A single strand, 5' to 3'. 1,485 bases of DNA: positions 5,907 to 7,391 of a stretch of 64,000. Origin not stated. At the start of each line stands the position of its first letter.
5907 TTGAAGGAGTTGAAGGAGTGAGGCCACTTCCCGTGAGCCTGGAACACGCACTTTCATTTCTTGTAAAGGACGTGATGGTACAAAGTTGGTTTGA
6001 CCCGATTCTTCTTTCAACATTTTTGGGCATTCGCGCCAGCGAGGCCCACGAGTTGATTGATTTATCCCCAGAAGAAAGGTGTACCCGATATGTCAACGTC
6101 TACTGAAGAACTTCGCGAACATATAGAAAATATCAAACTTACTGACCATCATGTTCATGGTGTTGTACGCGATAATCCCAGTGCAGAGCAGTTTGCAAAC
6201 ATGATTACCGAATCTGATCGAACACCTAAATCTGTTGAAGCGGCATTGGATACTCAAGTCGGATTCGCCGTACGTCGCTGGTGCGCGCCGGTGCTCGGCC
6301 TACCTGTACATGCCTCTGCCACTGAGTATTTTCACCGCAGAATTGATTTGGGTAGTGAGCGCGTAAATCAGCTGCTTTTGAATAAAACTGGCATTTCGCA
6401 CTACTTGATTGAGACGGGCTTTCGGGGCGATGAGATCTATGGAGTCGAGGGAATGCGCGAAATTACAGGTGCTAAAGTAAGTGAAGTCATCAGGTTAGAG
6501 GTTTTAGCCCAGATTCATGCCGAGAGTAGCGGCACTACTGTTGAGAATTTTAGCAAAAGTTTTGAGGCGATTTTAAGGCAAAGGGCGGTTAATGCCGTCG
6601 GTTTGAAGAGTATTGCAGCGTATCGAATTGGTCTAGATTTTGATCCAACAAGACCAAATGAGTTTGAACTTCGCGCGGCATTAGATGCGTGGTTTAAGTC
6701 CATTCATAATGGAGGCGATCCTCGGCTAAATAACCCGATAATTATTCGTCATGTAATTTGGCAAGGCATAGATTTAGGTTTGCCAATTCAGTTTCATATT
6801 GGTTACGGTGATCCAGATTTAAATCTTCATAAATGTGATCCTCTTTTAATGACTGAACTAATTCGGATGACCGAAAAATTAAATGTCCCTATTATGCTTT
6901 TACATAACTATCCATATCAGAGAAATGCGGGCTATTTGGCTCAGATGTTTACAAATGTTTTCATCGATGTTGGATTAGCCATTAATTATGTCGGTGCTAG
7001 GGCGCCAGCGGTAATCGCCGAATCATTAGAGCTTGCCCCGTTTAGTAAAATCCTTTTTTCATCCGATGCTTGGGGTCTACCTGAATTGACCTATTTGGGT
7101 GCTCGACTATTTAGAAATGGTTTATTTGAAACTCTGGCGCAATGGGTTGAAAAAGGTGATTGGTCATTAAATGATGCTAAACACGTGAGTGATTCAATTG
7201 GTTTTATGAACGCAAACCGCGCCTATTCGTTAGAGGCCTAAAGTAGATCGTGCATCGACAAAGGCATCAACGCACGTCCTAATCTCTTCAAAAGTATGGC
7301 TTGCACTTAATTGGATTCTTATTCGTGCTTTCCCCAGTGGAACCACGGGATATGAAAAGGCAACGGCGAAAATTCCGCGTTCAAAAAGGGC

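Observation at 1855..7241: Split FluG/NodGS-like module: GS-like ligase, APC permease, cyclase-family hydrolase, second GS-like gene and amidohydrolase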

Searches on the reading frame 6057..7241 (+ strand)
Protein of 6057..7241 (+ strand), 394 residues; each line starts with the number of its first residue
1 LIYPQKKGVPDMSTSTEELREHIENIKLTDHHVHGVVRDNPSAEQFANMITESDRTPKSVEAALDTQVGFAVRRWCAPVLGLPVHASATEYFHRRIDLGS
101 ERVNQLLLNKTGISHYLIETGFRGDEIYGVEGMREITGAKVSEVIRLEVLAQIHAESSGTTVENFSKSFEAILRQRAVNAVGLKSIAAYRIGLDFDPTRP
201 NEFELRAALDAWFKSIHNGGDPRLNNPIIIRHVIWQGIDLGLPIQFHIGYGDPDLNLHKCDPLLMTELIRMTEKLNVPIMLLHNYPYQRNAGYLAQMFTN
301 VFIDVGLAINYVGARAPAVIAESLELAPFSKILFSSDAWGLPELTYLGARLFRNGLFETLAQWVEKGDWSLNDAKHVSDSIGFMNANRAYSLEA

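Call 4: search_protein_families(library=pfam, proteins=[window:6057-7241:+], max_evalue=0.01)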
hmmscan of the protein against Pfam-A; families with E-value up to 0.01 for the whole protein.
window:6057-7241:+ (394 aa): 1 family
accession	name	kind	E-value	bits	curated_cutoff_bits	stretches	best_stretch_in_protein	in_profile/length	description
PF04909.20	Amidohydro_2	-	1.5e-06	28.6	26.4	1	239-342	136-251/289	Amidohydrolase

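Call 5: search_protein_families(library=ncbifam, proteins=[window:6057-7241:+], max_evalue=0.01)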
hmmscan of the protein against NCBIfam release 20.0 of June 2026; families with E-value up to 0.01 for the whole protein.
window:6057-7241:+ (394 aa): 0 families

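Call 7: search_solved_structures(query=window:6057-7241:+, max_evalue=0.01, show_alignments=2)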
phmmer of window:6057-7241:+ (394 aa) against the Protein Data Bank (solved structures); distinct sequences matched with E-value up to 0.01: 1.
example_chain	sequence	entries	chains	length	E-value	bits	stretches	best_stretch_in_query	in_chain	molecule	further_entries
2qpx_A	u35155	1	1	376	3.8e-45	157.6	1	17-357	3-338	Predicted metal-dependent hydrolase of the TIM-barrel fold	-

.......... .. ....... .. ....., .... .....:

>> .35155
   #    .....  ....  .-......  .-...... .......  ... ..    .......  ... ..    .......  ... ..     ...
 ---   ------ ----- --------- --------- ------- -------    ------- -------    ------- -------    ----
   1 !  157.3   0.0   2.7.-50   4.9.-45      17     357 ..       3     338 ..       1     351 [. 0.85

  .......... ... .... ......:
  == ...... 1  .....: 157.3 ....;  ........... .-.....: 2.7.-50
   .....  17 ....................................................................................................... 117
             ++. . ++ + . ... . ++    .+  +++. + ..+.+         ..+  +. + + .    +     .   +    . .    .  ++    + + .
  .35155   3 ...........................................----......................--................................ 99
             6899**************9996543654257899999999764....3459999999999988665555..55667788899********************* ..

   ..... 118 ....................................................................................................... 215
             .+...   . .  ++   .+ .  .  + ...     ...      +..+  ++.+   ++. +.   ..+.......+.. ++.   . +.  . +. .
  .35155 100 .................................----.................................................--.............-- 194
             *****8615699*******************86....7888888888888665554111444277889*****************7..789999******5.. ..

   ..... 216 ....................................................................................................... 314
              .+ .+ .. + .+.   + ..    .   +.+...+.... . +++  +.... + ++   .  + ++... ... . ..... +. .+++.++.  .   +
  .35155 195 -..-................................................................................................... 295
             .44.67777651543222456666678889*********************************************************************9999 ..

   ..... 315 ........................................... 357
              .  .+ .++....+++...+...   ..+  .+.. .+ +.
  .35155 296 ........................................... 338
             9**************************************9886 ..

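Call 16: find_homologous_proteins(query=window:6090-7241:+, max_evalue=1e-20)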
Query window:6090-7241:+ (383 aa): 3507 proteins with E <= 1e-20 among 8000 candidates; the best 120 are listed.
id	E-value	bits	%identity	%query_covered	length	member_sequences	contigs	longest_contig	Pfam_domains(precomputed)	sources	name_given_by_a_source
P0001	2.7e-257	871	100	100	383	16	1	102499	PF04909.21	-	-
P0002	7.5e-224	761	86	100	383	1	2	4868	PF04909.21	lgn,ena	-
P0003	7.6e-202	688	78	100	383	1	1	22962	PF04909.21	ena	-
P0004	1.9e-200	684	78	100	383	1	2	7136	PF04909.21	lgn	-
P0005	4.8e-200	682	78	100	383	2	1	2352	PF04909.21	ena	-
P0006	9.1e-200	681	78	100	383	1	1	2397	PF04909.21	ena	-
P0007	9.3e-200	681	77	100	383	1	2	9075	PF04909.21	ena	-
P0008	1.5e-199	681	77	100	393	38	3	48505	PF04909.21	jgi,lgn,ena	-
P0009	4.5e-199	679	78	100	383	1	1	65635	PF04909.21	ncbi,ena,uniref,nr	ncbi:unannotated protein [freshwater metagenome]|uniref:Unannotated protein n=1 Tax=freshwater metag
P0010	4.5e-199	679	78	100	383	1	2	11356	PF04909.21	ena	-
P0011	7.6e-197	672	77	100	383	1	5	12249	PF04909.21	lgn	-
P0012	1.4e-195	668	76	99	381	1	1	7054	PF04909.21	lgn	-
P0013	1.9e-195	667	75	100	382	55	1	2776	PF04909.21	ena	-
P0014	3.5e-178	610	70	99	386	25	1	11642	PF04909.21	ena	-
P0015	6.0e-157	540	64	97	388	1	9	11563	PF04909.21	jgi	jgi:predicted TIM-barrel fold metal-dependent hydrolase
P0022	3.1e-154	532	63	97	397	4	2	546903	PF04909.21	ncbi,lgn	-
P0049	7.3e-151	520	62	97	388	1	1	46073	PF04909.21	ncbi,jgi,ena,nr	ncbi:MAG TPA: amidohydrolase family protein [Candidatus Nanopelagicaceae bacterium]|nr:amidohydrolas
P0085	7.2e-145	501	59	98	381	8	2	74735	-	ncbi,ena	-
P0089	3.6e-144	498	57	98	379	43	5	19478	PF04909.21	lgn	-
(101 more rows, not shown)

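Call 17: find_encoding_contigs(protein=P0009, flank=8000, max_places=2)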
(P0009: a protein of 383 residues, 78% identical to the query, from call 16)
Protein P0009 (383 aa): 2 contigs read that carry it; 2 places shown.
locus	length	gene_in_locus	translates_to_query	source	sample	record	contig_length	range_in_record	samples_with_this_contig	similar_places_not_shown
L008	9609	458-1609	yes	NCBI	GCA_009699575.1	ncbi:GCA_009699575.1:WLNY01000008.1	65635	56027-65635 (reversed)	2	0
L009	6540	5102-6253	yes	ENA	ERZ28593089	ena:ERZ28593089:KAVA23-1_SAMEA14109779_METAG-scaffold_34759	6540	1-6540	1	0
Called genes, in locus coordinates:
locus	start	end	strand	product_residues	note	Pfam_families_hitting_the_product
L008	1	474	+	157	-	PF00120:Gln-synt_C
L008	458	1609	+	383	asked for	PF04909:Amidohydro_2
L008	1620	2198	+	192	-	PF00355:Rieske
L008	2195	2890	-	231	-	PF01726:LexA_DNA_bind, PF12802:MarR_2 (faint), PF00717:Peptidase_S24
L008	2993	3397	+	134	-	PF01476:LysM (weak)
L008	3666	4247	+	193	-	PF22811:Zn_ribbon_NrdR, PF03477:ATP-cone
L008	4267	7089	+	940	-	PF08471:Ribonuc_red_2_N, PF02867:Ribonuc_red_lgC, PF12637:TSCPD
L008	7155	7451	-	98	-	PF18916:Lycopene_cyc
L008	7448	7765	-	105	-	PF18916:Lycopene_cyc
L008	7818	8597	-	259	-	PF02900:LigB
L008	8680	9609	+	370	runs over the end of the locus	PF02595:Gly_kinase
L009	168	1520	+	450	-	PF16952:Gln-synt_N_2, PF00120:Gln-synt_C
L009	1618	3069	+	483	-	PF13520:AA_permease_2, PF00324:AA_permease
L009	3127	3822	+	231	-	PF04199:Cyclase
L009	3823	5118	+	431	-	PF16952:Gln-synt_N_2, PF00120:Gln-synt_C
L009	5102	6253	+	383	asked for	PF04909:Amidohydro_2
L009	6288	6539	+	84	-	?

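Call 18: find_encoding_contigs(protein=P0022, flank=8000, max_places=2)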
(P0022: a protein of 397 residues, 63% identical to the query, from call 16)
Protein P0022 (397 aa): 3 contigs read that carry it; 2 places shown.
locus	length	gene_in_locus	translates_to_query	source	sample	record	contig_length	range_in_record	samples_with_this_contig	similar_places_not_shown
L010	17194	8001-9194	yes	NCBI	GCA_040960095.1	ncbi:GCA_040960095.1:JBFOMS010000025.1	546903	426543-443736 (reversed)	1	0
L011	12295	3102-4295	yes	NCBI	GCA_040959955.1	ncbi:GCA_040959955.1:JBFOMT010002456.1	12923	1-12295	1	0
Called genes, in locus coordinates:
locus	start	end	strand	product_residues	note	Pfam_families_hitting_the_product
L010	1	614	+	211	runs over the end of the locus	PF00156:Pribosyltran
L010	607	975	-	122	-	PF00085:Thioredoxin, PF13098:Thioredoxin_2, PF13905:Thioredoxin_8 (faint)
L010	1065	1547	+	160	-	PF07298:NnrU (weak), PF04140:ICMT, PF04191:PEMT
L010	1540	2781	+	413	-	PF07690:MFS_1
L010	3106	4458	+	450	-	PF16952:Gln-synt_N_2, PF00120:Gln-synt_C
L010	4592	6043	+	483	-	PF00324:AA_permease, PF13520:AA_permease_2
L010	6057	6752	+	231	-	PF04199:Cyclase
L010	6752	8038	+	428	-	PF16952:Gln-synt_N_2, PF00120:Gln-synt_C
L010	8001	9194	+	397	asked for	PF04909:Amidohydro_2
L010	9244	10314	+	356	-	PF13360:PQQ_2 (faint)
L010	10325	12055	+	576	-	PF00664:ABC_membrane, PF09818:ABC_ATPase (faint), PF00005:ABC_tran, PF02463:SMC_N (faint)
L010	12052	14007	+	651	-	PF00664:ABC_membrane, PF00005:ABC_tran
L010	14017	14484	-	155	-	PF02308:MgtC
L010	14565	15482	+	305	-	PF00005:ABC_tran, PF13304:AAA_21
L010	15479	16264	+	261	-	PF12730:ABC2_membrane_4 (weak), PF10920:DUF2705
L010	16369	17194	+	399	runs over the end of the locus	PF05382:Amidase_5 (weak), PF00877:NLPC_P60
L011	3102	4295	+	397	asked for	PF04909:Amidohydro_2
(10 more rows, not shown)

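Call 19: find_encoding_contigs(protein=P0049, flank=8000, max_places=2)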
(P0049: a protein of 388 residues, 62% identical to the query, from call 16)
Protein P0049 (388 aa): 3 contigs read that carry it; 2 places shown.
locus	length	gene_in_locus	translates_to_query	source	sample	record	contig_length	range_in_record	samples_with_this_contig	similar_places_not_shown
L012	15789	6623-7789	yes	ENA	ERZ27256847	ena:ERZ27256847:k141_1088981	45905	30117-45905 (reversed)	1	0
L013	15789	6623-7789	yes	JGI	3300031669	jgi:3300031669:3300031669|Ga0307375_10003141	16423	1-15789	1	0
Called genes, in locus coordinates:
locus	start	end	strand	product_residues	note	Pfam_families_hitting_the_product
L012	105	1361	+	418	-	PF07690:MFS_1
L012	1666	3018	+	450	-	PF16952:Gln-synt_N_2, PF00120:Gln-synt_C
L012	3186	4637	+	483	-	PF00324:AA_permease, PF13520:AA_permease_2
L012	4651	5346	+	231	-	PF04199:Cyclase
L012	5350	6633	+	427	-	PF16952:Gln-synt_N_2, PF00120:Gln-synt_C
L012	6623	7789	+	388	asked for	PF04909:Amidohydro_2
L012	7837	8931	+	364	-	PF13360:PQQ_2 (faint), PF01436:NHL (faint)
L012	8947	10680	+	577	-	PF00664:ABC_membrane, PF00005:ABC_tran, PF02463:SMC_N (faint)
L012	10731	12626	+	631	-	PF00664:ABC_membrane, PF00005:ABC_tran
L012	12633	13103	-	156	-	PF02308:MgtC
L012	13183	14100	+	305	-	PF00005:ABC_tran, PF13304:AAA_21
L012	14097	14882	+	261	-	PF12730:ABC2_membrane_4, PF10920:DUF2705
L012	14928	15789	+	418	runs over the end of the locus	PF00877:NLPC_P60, PF05382:Amidase_5 (weak)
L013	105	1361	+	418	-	PF07690:MFS_1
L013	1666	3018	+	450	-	PF16952:Gln-synt_N_2, PF00120:Gln-synt_C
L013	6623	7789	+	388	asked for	PF04909:Amidohydro_2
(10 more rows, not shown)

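Call 23: search_protein_families(library=ncbifam, proteins=[L009:3823-5118:+, L010:6752-8038:+, L012:5350-6633:+, L009:168-1520:+], max_evalue=0.00001)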
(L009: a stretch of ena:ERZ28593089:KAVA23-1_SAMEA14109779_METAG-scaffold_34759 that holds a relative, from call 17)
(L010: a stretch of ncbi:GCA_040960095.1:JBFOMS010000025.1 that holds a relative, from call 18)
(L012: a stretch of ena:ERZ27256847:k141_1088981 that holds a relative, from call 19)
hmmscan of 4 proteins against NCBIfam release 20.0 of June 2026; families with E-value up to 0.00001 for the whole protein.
L009:3823-5118:+ (431 aa): 4 families
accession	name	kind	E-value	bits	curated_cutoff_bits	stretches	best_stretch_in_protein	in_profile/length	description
NF045547.1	GGputSyn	equivalog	2.4e-62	211.1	650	1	41-417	53-432/438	gamma-glutamylputrescine synthetase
TIGR00653.1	GlnA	equivalog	1.8e-46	158.8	429.15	1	152-417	183-450/462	type I glutamate--ammonia ligase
TIGR03105.1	gln_synth_III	equivalog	3.1e-34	118.2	469.6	1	60-414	60-420/435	type III glutamate--ammonia ligase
NF007006.0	PRK09469.1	equivalog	3.1e-23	82.1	845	1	179-417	217-456/469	glutamate--ammonia ligase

L010:6752-8038:+ (428 aa): 4 families
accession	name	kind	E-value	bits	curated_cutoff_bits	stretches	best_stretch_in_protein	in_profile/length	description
NF045547.1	GGputSyn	equivalog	4.5e-67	226.7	650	1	38-409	51-427/438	gamma-glutamylputrescine synthetase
TIGR00653.1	GlnA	equivalog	2.6e-42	145.1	429.15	1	152-413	184-449/462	type I glutamate--ammonia ligase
TIGR03105.1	gln_synth_III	equivalog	3.9e-36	124.5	469.6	1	59-408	60-417/435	type III glutamate--ammonia ligase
NF007006.0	PRK09469.1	equivalog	3.5e-19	68.7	845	1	142-412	180-454/469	glutamate--ammonia ligase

L012:5350-6633:+ (427 aa): 4 families
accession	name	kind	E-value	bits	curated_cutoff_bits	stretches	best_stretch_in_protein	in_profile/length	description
NF045547.1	GGputSyn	equivalog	3.8e-63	213.7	650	1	42-407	53-426/438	gamma-glutamylputrescine synthetase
TIGR00653.1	GlnA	equivalog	1.6e-44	152.4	429.15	1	154-423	185-460/462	type I glutamate--ammonia ligase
TIGR03105.1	gln_synth_III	equivalog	1.6e-36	125.7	469.6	1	61-409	60-419/435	type III glutamate--ammonia ligase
NF007006.0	PRK09469.1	equivalog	3.4e-20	72.1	845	1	149-353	186-384/469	glutamate--ammonia ligase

L009:168-1520:+ (450 aa): 4 families
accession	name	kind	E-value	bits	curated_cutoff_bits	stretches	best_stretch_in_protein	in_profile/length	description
NF045547.1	GGputSyn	equivalog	6.1e-129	430.6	650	1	3-441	2-437/438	gamma-glutamylputrescine synthetase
TIGR03105.1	gln_synth_III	equivalog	4.2e-70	236.4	469.6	1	12-441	7-428/435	type III glutamate--ammonia ligase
TIGR00653.1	GlnA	equivalog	1.9e-69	234.6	429.15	2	159-441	178-455/462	type I glutamate--ammonia ligase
NF007006.0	PRK09469.1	equivalog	6.3e-30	104.1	845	1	144-410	169-427/469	glutamate--ammonia ligase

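Call 47: search_solved_structures(query=L009:3823-5118:+, max_evalue=1e-20, show_alignments=1)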
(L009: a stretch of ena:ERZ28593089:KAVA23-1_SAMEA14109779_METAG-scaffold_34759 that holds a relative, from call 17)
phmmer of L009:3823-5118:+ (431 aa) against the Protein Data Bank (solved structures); distinct sequences matched with E-value up to 1e-20: 16.
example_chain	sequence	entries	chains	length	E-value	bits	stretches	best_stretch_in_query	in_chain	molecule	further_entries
4hpp_A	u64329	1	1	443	1e-86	295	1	8-431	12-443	Probable glutamine synthetase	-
8ool_A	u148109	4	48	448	3.6e-28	102.1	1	59-411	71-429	Glutamine synthetase from Methanothermococcus thermolithotrophicus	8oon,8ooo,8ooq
4s17_A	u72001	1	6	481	1.9e-26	96.5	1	176-414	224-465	Glutamine synthetase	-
3ng0_A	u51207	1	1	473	8.6e-26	94.3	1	154-411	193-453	Glutamine synthetase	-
1hto_A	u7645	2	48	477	2.4e-24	89.5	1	160-420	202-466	GLUTAMINE SYNTHETASE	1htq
4xyc_A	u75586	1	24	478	2.4e-24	89.5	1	160-420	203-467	Glutamine synthetase 1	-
2bvc_A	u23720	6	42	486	2.5e-24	89.5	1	160-420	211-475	GLUTAMINE SYNTHETASE 1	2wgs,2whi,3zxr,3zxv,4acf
7tdp_A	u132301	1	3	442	7.1e-24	88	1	59-394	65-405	Glutamine synthetase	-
7tfa_B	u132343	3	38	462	8.2e-24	87.8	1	59-394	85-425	Glutamine synthetase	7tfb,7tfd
8oow_A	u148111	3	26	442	1.3e-22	83.8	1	60-389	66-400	Glutamine synthetase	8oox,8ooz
7cql_A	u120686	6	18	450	2.3e-22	83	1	42-395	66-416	Type III glutamate--ammonia ligase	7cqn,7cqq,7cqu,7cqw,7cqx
7ten_A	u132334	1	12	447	1.1e-21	80.8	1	59-413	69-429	Glutamine synthetase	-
7tf9_A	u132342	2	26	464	1.2e-21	80.6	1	59-413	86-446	Glutamine synthetase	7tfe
4lnf_A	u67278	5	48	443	3.1e-21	79.3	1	60-391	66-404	Glutamine synthetase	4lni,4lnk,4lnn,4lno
4s0r_A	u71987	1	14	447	3.2e-21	79.2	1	60-391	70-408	Glutamine synthetase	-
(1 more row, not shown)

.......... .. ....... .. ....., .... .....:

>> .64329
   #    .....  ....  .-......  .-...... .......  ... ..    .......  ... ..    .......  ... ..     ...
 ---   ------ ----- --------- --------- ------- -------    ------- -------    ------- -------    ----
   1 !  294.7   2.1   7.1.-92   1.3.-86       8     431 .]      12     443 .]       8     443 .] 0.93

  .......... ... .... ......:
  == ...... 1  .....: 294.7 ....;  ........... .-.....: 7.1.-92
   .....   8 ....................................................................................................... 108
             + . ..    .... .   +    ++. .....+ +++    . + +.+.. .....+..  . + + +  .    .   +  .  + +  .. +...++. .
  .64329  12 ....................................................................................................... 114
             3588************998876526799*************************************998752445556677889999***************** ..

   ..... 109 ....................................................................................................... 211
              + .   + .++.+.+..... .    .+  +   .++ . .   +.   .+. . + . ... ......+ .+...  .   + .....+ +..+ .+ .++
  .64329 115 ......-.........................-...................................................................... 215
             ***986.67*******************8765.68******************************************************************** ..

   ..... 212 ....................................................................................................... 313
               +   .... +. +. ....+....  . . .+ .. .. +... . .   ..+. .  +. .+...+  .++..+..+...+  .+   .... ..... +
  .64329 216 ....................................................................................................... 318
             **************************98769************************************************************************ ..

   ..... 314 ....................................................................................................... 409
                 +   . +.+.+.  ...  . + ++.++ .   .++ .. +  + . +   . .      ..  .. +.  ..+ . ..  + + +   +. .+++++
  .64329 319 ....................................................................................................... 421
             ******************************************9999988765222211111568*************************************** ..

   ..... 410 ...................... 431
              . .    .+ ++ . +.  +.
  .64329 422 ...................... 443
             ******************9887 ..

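Call 62: find_encoding_contigs(protein=P0002, flank=8000, max_places=3)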
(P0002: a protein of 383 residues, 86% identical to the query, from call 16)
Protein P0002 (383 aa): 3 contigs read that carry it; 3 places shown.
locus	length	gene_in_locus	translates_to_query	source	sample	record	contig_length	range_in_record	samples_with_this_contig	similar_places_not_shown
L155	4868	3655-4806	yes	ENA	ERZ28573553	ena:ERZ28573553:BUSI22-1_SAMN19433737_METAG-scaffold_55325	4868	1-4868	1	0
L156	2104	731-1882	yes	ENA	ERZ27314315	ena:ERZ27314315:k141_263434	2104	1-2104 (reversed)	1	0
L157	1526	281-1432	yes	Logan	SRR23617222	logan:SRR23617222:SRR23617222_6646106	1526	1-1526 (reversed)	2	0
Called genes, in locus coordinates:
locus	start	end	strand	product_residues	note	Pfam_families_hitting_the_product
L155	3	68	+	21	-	?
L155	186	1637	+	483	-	PF13520:AA_permease_2, PF00324:AA_permease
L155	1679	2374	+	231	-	PF04199:Cyclase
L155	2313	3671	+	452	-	PF16952:Gln-synt_N_2, PF00120:Gln-synt_C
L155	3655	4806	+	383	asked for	PF04909:Amidohydro_2 (weak)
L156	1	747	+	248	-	?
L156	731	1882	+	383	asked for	PF04909:Amidohydro_2 (weak)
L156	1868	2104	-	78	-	?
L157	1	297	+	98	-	?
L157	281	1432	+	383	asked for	PF04909:Amidohydro_2 (weak)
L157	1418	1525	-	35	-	?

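Call 63: find_encoding_contigs(protein=P0001, flank=8000, max_places=4)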
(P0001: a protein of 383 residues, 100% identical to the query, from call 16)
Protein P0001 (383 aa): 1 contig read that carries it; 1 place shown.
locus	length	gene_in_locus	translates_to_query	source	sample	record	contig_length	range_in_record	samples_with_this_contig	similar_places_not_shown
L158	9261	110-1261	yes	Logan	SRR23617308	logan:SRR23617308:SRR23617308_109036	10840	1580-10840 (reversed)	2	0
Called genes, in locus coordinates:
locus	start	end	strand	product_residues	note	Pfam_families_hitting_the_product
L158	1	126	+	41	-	?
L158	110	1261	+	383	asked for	PF04909:Amidohydro_2 (weak)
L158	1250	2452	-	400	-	PF00155:Aminotran_1_2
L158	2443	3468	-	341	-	PF08240:ADH_N, PF16912:Glu_dehyd_C (faint), PF00107:ADH_zinc_N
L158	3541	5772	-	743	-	PF21568:AIMA-like_N, PF13802:Gal_mutarotas_2 (weak), PF01055:Glyco_hydro_31_2nd, PF21365:Glyco_hydro_31_3rd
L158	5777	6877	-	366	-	PF00723:Glyco_hydro_15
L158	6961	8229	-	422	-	PF01547:SBP_bac_1, PF13416:SBP_bac_8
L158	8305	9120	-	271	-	PF00528:BPD_transp_1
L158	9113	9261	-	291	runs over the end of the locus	PF00528:BPD_transp_1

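Call 77: find_encoding_contigs(protein=P0089, flank=9000, max_places=2)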
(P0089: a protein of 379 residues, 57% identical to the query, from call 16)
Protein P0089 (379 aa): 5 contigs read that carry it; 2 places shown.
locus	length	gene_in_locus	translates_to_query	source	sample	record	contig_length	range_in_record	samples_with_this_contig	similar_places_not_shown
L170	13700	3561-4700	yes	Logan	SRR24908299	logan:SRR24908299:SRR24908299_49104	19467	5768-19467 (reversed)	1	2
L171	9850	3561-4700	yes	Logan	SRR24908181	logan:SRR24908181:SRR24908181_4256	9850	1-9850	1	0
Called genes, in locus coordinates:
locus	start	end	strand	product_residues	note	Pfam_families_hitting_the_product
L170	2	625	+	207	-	?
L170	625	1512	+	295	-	PF02653:BPD_transp_2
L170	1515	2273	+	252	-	PF13230:GATase_4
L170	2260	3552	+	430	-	PF16952:Gln-synt_N_2, PF00120:Gln-synt_C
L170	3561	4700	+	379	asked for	PF04909:Amidohydro_2 (weak)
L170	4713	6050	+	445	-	PF00202:Aminotran_3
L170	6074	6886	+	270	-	PF00246:Peptidase_M14, PF24827:AstE_AspA_cat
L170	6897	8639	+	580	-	PF02310:B12-binding (weak)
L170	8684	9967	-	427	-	PF00266:Aminotran_5, PF22580:KYNU_C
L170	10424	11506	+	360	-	PF03462:PCRF, PF00472:RF-1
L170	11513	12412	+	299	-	PF17827:PrmC_N, PF05175:MTS (weak)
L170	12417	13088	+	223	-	PF01300:Sua5_yciO_yrdC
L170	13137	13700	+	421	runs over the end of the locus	PF00464:SHMT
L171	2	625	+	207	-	?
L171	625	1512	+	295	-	PF02653:BPD_transp_2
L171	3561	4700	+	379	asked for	PF04909:Amidohydro_2 (weak)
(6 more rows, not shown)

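Call 78: find_encoding_contigs(protein=P0085, flank=9000, max_places=2)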
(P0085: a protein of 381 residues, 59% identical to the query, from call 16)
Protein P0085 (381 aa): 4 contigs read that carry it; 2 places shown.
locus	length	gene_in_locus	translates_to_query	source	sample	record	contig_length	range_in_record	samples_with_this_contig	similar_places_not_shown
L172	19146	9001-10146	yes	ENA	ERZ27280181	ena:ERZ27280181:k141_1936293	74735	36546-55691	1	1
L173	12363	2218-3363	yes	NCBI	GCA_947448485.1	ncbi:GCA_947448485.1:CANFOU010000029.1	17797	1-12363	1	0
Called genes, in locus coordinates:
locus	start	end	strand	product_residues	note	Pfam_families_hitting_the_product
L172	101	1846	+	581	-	PF02776:TPP_enzyme_N, PF00205:TPP_enzyme_M, PF02775:TPP_enzyme_C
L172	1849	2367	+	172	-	PF01842:ACT, PF13291:ACT_4 (weak), PF22629:ACT_AHAS_ss, PF13710:ACT_5, PF10369:ALS_ss_C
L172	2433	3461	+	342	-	PF03807:F420_oxidored (weak), PF07991:KARI_N, PF01450:KARI_C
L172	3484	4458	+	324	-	PF08240:ADH_N, PF00107:ADH_zinc_N, PF13602:ADH_zinc_N_2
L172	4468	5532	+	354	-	PF01467:CTP_transf_like, PF13521:AAA_28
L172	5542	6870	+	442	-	PF16952:Gln-synt_N_2, PF00120:Gln-synt_C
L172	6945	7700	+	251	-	PF13230:GATase_4, PF13522:GATase_6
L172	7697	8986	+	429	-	PF16952:Gln-synt_N_2, PF00120:Gln-synt_C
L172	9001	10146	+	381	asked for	-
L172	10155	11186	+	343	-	PF05544:Pro_racemase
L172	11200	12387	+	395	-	PF00067:p450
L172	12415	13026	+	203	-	PF00730:HhH-GPD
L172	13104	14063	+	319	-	PF00389:2-Hacid_dh, PF02826:2-Hacid_dh_C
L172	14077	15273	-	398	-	PF00202:Aminotran_3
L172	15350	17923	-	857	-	PF00133:tRNA-synt_1, PF01921:tRNA-synt_1f (faint), PF09334:tRNA-synt_1g, PF08264:Anticodon_1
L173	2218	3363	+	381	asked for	-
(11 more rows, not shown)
